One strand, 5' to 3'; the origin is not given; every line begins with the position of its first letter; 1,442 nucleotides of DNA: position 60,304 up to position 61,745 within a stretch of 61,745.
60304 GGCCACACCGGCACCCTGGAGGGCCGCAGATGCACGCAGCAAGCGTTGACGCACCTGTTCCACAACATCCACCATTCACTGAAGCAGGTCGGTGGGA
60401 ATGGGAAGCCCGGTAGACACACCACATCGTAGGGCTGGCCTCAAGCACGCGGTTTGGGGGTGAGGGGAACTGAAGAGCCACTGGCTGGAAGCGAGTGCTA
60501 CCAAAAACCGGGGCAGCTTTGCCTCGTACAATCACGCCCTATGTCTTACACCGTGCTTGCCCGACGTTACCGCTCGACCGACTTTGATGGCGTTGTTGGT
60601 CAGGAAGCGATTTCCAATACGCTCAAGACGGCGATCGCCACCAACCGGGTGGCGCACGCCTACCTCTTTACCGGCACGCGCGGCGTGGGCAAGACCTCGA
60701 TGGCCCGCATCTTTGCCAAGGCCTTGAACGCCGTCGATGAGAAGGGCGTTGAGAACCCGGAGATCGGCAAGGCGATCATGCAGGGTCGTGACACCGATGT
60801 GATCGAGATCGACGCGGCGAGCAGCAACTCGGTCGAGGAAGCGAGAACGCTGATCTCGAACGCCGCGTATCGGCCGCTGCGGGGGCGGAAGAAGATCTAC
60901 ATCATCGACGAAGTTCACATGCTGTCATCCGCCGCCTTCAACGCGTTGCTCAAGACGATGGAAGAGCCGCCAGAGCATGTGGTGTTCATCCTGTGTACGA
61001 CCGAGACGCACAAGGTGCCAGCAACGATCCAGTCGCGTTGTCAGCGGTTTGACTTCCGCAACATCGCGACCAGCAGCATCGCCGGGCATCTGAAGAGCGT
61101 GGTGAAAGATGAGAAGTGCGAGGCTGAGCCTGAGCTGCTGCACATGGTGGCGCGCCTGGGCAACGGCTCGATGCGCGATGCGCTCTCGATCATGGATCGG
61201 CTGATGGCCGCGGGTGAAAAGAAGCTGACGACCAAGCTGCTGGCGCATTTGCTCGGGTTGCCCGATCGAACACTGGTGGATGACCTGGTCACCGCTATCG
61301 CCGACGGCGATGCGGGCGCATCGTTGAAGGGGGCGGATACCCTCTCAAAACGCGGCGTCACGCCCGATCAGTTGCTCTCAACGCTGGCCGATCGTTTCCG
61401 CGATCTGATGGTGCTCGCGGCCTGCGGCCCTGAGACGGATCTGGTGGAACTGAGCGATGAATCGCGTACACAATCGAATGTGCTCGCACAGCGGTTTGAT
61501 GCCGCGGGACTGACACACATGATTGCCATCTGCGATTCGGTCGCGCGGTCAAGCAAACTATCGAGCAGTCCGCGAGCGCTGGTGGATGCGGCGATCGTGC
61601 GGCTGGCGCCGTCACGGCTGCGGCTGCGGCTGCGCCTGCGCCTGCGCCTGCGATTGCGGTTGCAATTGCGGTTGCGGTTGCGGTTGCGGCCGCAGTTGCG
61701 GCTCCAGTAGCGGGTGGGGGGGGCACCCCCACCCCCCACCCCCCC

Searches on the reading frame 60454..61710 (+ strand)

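Call 89: search_protein_families(library=pfam, proteins=[window:60454-61710:+], max_evalue=0.0001)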
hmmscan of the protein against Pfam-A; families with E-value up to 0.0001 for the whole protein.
window:60454-61710:+ (418 aa): 9 families
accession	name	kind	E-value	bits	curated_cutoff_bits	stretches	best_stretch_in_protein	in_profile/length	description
PF13177.12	DNA_pol3_delta2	-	3.2e-40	138.2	27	1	49-204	1-160/161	DNA polymerase III, delta subunit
PF22608.2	DNAX_ATPase_lid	-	1.1e-12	47.9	27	1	209-255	2-48/49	DNA polymerase III clamp loader subunit, ATPase lid domain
PF00004.35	AAA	-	1.2e-12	48.8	21.2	1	71-199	2-126/131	ATPase family associated with various cellular activities (AAA)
PF12169.13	DNA_pol3_gamma3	-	1.3e-11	44.9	24.4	1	264-386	7-129/143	DNA polymerase III subunits gamma and tau domain III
PF13401.12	AAA_22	-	8.7e-08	33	27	1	70-183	8-123/130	AAA domain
PF05496.18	RuvB_N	-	5.6e-07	29.9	27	0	40-93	2-59/159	Holliday junction DNA helicase RuvB P-loop domain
PF07728.20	AAA_5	-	1e-06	29.2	22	1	71-175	3-96/139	AAA domain (dynein-related subfamily)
PF13604.12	AAA_30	-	1.2e-05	25.6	27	1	69-179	20-122/191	AAA domain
PF13173.12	AAA_14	-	3e-05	24.5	27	1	69-174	4-90/129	AAA domain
